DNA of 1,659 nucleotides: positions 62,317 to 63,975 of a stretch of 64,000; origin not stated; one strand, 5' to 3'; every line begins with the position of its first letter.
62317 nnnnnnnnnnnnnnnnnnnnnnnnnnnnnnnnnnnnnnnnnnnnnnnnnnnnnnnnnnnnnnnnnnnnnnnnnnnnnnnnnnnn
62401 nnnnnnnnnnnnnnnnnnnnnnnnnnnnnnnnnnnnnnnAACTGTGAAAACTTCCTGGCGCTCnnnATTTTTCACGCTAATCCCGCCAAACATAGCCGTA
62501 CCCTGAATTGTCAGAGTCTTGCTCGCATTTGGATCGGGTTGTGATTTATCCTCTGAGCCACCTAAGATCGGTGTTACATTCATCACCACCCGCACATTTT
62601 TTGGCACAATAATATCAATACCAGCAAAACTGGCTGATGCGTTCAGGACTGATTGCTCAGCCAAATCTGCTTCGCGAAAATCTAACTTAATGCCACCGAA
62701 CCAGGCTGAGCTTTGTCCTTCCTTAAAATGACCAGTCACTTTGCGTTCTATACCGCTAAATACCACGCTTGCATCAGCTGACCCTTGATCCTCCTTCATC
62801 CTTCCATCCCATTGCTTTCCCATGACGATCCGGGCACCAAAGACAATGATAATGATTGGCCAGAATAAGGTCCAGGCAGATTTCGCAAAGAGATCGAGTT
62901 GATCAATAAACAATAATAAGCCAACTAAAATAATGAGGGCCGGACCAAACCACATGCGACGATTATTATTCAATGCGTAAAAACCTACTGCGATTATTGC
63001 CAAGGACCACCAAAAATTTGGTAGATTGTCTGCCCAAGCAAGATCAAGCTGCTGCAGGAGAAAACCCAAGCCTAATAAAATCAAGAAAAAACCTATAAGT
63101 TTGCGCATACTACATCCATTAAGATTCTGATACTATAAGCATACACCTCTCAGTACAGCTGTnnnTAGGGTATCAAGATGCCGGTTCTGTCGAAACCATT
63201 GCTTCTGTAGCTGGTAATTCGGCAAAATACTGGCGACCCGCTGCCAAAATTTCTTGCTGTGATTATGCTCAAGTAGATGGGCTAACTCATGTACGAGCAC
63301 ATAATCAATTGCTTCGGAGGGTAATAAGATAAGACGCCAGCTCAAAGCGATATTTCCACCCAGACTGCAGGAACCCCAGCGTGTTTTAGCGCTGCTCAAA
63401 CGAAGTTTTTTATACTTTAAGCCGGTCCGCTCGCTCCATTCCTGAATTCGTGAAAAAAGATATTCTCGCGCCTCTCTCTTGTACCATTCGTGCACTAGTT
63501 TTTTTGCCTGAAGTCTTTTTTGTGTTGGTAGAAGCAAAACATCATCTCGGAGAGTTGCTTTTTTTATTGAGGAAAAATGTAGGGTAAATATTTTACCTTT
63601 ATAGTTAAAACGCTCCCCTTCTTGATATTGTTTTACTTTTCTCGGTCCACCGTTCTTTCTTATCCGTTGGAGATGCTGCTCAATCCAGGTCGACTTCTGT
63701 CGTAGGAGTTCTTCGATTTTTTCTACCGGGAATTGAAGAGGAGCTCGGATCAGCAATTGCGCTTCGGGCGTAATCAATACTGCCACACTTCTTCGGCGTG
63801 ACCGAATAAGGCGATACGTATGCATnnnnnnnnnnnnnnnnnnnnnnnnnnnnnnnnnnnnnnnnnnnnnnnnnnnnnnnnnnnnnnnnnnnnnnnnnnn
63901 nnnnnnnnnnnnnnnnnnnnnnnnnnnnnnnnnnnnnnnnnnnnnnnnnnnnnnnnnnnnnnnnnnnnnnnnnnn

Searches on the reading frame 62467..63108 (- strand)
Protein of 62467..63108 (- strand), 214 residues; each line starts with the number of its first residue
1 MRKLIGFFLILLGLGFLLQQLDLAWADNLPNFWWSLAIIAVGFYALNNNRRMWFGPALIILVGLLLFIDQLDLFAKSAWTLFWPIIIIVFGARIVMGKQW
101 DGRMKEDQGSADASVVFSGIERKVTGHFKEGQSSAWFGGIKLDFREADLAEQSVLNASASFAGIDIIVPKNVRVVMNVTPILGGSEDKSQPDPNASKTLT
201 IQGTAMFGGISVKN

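Call 70: search_protein_families(library=pfam, proteins=[window:62467-63108:-], max_evalue=0.1)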
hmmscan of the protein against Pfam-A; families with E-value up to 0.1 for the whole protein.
window:62467-63108:- (214 aa): 3 families
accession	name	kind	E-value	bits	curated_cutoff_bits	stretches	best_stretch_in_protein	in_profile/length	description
PF22570.1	LiaF-TM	-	1.6e-15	58.2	27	1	4-100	1-96/98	LiaF transmembrane domain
PF18917.5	LiaI-LiaF-like_TM1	-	1.2e-12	48.1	27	2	53-94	1-41/42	LiaI-LiaF-like transmembrane region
PF09922.15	LiaF-like_C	-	0.00017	21.9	29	1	133-186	19-73/114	Cell wall-active antibiotics response LiaF, C-terminal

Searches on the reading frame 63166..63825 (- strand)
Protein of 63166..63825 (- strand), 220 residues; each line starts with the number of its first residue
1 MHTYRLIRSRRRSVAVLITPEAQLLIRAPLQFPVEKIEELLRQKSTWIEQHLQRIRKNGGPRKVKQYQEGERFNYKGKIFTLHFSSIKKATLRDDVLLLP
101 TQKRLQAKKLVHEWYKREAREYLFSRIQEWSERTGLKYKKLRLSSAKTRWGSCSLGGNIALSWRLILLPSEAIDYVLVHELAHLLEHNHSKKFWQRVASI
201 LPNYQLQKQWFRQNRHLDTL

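Call 70: search_protein_families(library=pfam, proteins=[window:63166-63825:-], max_evalue=0.1)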
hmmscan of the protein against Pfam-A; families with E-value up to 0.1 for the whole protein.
window:63166-63825:- (220 aa): 4 families
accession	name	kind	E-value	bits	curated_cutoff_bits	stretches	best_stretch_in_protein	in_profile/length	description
PF01863.23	YgjP-like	-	2.3e-57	194.8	26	1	13-213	2-206/207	YgjP-like, metallopeptidase domain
PF08325.16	WLM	-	9.5e-05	23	26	1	168-201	78-111/190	WLM domain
PF10263.15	SprT-like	-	0.00021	21.5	25.6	1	126-188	7-76/108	SprT-like family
PF06167.18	Peptidase_M90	-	0.029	14.4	26.2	1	136-189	106-162/243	Glucose-regulated metallo-peptidase M90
